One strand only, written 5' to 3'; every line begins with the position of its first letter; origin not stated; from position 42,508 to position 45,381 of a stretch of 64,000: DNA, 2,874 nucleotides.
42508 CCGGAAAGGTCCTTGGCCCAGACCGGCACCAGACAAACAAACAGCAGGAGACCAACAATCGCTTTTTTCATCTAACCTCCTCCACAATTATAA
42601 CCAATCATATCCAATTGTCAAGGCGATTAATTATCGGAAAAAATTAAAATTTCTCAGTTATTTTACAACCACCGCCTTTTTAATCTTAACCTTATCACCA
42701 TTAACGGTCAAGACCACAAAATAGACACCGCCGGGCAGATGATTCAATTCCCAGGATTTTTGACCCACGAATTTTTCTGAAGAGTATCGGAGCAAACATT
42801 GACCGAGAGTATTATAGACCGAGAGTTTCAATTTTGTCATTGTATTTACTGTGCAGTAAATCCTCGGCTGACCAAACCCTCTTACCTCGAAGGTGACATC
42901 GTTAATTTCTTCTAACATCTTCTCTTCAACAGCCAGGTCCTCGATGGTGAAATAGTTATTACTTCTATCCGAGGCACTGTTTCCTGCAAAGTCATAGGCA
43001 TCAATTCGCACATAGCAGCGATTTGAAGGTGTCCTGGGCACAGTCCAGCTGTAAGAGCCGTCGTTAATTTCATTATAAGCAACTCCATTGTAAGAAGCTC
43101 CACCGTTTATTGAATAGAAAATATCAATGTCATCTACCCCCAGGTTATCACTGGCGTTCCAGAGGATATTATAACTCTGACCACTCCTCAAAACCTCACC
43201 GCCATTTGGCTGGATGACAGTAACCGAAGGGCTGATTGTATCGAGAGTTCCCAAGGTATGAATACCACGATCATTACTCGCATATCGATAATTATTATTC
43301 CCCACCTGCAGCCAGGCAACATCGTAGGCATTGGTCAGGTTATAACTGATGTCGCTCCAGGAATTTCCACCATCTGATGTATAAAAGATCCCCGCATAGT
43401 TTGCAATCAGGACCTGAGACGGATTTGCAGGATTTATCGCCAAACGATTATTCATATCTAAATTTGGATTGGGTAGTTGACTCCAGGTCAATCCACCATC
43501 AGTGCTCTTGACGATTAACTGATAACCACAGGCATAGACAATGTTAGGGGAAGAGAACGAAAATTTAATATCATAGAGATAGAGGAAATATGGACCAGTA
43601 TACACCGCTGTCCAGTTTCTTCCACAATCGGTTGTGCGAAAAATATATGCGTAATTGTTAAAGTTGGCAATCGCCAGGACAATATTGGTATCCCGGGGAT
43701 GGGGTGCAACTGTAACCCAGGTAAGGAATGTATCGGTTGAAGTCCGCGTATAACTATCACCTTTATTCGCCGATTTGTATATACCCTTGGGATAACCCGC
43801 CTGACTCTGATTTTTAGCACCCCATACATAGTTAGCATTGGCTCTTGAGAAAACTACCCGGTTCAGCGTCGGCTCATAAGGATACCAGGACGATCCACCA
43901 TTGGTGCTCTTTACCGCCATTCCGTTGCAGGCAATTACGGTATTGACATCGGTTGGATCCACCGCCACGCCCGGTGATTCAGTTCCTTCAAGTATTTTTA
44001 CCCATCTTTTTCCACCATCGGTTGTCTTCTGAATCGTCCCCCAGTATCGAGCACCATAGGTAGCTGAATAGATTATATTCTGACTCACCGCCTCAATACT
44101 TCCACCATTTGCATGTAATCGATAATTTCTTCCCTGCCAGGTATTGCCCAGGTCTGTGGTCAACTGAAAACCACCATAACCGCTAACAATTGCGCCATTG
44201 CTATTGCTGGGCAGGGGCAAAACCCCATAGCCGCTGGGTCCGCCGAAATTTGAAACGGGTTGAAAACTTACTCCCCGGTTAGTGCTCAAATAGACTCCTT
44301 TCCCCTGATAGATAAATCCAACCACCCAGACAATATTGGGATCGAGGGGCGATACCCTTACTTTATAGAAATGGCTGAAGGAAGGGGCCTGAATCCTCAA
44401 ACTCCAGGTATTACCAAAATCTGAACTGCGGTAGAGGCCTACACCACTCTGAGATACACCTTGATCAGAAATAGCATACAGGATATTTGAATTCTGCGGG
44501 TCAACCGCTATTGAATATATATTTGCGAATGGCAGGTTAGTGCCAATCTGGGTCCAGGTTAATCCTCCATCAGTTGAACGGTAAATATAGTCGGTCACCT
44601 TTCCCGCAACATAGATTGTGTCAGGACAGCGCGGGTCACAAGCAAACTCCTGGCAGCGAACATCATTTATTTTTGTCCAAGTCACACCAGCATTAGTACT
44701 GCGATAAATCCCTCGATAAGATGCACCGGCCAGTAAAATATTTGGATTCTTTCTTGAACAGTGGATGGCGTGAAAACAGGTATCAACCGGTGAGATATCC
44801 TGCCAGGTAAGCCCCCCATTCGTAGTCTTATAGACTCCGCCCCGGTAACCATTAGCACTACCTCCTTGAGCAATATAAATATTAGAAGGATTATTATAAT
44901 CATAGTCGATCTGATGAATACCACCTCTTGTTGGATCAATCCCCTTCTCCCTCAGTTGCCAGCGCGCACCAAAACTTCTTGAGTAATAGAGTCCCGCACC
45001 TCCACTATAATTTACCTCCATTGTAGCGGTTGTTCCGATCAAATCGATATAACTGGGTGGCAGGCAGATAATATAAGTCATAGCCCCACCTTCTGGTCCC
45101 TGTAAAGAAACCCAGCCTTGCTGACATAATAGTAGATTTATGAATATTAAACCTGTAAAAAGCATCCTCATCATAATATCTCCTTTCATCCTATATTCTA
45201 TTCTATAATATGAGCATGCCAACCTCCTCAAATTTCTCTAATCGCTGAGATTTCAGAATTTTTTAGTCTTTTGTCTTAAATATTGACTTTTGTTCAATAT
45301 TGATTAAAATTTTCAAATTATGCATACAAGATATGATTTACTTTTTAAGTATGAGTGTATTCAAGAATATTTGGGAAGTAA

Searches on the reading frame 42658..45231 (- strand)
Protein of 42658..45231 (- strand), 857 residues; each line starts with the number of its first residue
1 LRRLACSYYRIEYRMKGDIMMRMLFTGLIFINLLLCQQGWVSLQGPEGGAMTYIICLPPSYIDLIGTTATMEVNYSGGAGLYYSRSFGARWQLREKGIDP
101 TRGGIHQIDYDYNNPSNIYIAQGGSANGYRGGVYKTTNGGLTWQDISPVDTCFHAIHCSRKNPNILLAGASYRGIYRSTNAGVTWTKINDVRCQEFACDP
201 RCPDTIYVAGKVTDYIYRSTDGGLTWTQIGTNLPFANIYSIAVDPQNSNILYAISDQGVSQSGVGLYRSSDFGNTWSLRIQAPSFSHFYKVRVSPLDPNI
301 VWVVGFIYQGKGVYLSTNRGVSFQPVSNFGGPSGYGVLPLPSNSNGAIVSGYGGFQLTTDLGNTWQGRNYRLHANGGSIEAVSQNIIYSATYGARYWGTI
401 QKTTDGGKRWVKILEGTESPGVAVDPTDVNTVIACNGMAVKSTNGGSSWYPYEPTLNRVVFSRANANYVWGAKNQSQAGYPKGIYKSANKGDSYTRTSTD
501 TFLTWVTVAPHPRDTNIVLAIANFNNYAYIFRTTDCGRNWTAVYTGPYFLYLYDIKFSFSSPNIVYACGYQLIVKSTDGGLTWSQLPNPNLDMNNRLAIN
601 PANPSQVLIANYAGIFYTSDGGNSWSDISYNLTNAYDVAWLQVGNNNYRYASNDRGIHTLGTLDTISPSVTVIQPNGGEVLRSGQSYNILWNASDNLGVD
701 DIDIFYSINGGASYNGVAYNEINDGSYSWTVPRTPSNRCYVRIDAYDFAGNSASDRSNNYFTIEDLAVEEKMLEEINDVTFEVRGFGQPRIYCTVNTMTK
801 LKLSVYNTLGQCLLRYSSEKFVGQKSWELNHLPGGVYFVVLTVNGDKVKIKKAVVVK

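Call 38: search_protein_families(library=ncbifam, proteins=[window:42658-45231:-], max_evalue=1e-10)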
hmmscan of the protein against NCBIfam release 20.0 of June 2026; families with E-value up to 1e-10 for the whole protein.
window:42658-45231:- (857 aa): 2 families
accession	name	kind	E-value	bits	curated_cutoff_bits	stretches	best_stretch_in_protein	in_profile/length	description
NF045728.1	glycosyl_F510_1955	equivalog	5.9e-44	150.2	175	0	563-633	105-178/246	F510_1955 family glycosylhydrolase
NF010237.0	PRK13684.1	equivalog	4.5e-11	42.4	326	0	344-449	57-164/334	photosynthesis system II assembly factor Ycf48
